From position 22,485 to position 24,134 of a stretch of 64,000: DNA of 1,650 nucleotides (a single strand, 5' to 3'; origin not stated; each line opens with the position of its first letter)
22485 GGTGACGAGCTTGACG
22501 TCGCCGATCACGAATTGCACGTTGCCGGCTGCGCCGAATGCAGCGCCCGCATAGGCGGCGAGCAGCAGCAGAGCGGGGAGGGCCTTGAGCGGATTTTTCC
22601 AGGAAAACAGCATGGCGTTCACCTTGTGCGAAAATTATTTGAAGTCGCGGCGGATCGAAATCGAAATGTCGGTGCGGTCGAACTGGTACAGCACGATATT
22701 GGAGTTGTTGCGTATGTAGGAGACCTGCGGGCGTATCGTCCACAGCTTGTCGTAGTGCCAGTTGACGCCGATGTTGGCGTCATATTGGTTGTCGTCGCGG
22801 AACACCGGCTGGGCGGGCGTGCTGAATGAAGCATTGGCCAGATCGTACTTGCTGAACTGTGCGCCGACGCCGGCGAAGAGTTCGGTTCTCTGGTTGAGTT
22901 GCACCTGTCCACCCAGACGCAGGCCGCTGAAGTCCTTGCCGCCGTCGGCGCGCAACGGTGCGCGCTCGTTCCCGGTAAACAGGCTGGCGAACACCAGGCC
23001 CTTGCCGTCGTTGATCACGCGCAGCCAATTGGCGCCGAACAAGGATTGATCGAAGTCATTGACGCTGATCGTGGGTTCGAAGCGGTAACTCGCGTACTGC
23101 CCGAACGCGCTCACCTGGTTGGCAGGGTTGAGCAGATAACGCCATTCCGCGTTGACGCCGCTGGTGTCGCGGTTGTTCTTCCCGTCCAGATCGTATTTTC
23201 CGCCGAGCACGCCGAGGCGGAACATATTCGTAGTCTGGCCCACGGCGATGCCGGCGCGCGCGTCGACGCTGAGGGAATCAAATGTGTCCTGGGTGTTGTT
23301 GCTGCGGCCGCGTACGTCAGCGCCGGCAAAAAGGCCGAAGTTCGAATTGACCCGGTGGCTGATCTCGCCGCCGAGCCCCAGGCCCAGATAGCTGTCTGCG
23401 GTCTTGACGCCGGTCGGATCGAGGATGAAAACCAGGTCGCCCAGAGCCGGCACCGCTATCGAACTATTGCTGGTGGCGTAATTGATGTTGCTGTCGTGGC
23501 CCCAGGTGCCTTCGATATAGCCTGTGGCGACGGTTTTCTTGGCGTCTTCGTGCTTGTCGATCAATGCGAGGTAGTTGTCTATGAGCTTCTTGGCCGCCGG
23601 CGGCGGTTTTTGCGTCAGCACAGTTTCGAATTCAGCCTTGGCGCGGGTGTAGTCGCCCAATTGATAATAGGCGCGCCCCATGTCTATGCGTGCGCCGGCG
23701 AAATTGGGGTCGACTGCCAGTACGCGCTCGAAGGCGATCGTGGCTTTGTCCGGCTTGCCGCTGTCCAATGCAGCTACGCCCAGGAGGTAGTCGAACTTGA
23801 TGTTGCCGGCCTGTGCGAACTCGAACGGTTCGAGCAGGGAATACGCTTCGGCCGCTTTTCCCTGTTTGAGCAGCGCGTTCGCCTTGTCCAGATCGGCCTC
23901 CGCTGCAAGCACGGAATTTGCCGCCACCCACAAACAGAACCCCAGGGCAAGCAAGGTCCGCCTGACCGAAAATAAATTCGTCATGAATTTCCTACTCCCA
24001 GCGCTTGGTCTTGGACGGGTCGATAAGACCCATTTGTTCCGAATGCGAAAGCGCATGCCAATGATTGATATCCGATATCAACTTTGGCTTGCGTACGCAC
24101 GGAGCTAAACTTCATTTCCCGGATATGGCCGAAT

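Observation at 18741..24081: Slam/DUF560-like (type XI secretion) translocon paired with a giant, non-lipidated FecR/TbpB-barrel cargo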

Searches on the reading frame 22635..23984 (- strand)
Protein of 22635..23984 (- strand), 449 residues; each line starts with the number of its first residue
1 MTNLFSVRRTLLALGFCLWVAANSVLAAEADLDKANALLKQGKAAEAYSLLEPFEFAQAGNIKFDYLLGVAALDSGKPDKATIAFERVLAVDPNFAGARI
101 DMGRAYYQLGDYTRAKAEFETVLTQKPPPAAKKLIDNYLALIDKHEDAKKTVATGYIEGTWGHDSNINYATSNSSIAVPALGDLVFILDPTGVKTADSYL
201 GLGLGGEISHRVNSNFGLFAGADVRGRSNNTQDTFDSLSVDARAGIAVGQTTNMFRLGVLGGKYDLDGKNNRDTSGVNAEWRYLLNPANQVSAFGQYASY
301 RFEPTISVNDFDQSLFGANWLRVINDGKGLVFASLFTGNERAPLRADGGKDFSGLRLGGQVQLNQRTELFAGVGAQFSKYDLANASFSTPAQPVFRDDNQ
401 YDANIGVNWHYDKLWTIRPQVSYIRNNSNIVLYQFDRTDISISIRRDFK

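Call 3: search_protein_families(library=pfam, proteins=[window:22635-23984:-], max_evalue=1)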
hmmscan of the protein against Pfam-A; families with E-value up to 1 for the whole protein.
window:22635-23984:- (449 aa): 27 families (the best 25 are shown)
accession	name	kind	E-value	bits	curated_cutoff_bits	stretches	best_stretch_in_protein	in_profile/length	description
PF14559.12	TPR_19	-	2.2e-12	47.6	25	1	72-134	1-64/68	Tetratricopeptide repeat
PF04575.19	SlipAM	-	3e-12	47.1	22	1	160-448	8-288/288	Surface lipoprotein assembly modifier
PF07719.23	TPR_2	-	7.1e-12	44.9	27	2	100-127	5-32/34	Tetratricopeptide repeat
PF00515.34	TPR_1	-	3.2e-09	36.7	27.8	2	66-95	5-34/34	Tetratricopeptide repeat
PF13371.12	TPR_9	-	4.8e-09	36.5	35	1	72-134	5-67/73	Tetratricopeptide repeat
PF13432.12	TPR_16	-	8.1e-09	36.2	32.7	1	66-127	1-62/65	Tetratricopeptide repeat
PF13181.12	TPR_8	-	9.8e-09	35.1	25.7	2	99-127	4-32/34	Tetratricopeptide repeat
PF13428.12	TPR_14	-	5.6e-07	30.1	23.5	2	66-104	5-43/44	Tetratricopeptide repeat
PF07721.20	TPR_4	-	4.3e-06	27.3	27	1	97-120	2-25/26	Tetratricopeptide repeat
PF16918.11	PknG_TPR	-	6e-06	25.7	27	1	27-93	93-159/340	Protein kinase G tetratricopeptide repeat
PF13174.12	TPR_6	-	1.8e-05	25.5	26.3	1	102-125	6-29/33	Tetratricopeptide repeat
PF12895.13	ANAPC3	-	2e-05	25.2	27.2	2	34-87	29-81/82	Anaphase-promoting complex, cyclosome, subunit 3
PF13431.12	TPR_17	-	3.1e-05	24.3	24.4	1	84-116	1-33/34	Tetratricopeptide repeat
PF13424.12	TPR_12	-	5.5e-05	23.7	30.1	0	67-92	50-75/77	Tetratricopeptide repeat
PF13505.12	OMP_b-brl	-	0.0019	18.8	28.7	1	262-428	31-155/175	Outer membrane protein beta-barrel domain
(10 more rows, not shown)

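Call 4: search_protein_families(library=ncbifam, proteins=[window:22635-23984:-], max_evalue=1)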
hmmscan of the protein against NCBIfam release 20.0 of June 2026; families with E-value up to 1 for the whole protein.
window:22635-23984:- (449 aa): 22 families
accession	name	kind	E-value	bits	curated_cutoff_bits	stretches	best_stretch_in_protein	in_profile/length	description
NF040959.1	MamA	equivalog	1.5e-11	44.2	200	1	32-128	41-137/204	magnetosome protein MamA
TIGR02917.1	PEP_TPR_lipo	equivalog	2.3e-09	35.7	312.2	1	37-139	338-540/899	XrtA/PEP-CTERM system TPR-repeat protein PrsT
TIGR02521.1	type_IV_pilW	equivalog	3.2e-05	23.6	154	1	66-128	35-97/234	type IV pilus biogenesis/stability protein PilW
NF008520.0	PRK11447.1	equivalog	4.2e-05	21.5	858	1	27-126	572-667/1157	cellulose synthase complex outer membrane protein BcsC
TIGR02795.1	tol_pal_ybgF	equivalog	5.2e-05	23.8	90.1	2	29-133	3-113/119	tol-pal system protein YbgF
NF052415.1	T3SS_chap_SctY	equivalog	0.00013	22.5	70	1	67-127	11-71/106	type III secretion apparatus assembly chaperone SctY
NF008391.2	PRK11189.1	equivalog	0.00035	20.1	250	1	67-132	104-169/297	lipoprotein NlpI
TIGR02552.1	LcrH_SycD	equivalog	0.00042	20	104.8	1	37-125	27-115/136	SycD/LcrH family type III secretion system chaperone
NF033762.1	social_mot_Tgl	equivalog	0.0017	17.8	225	1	73-124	77-128/252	social motility TPR repeat lipoprotein Tgl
NF008757.0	PRK11788.1-5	equivalog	0.0039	16.4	363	1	68-152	184-269/388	lipopolysaccharide assembly protein LapB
NF008753.0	PRK11788.1-1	equivalog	0.0045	16.1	395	1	68-141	186-254/389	lipopolysaccharide assembly protein LapB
TIGR03302.1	OM_YfiO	subfamily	0.017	14.6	81.4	1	66-121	37-95/239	outer membrane protein assembly factor BamD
NF047507.1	TPR_BatC_Lepto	exception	0.026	14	175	1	64-136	60-137/214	TPR repeat-containing protein BatC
NF033920.0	C39_PA2778_fam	equivalog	0.027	13.9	150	1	65-147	158-239/255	PA2778 family cysteine peptidase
NF042912.1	Amuc_1098_fam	equivalog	0.027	12.5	750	1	29-126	90-185/805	Amuc_1098 family type IV pilus outer membrane protein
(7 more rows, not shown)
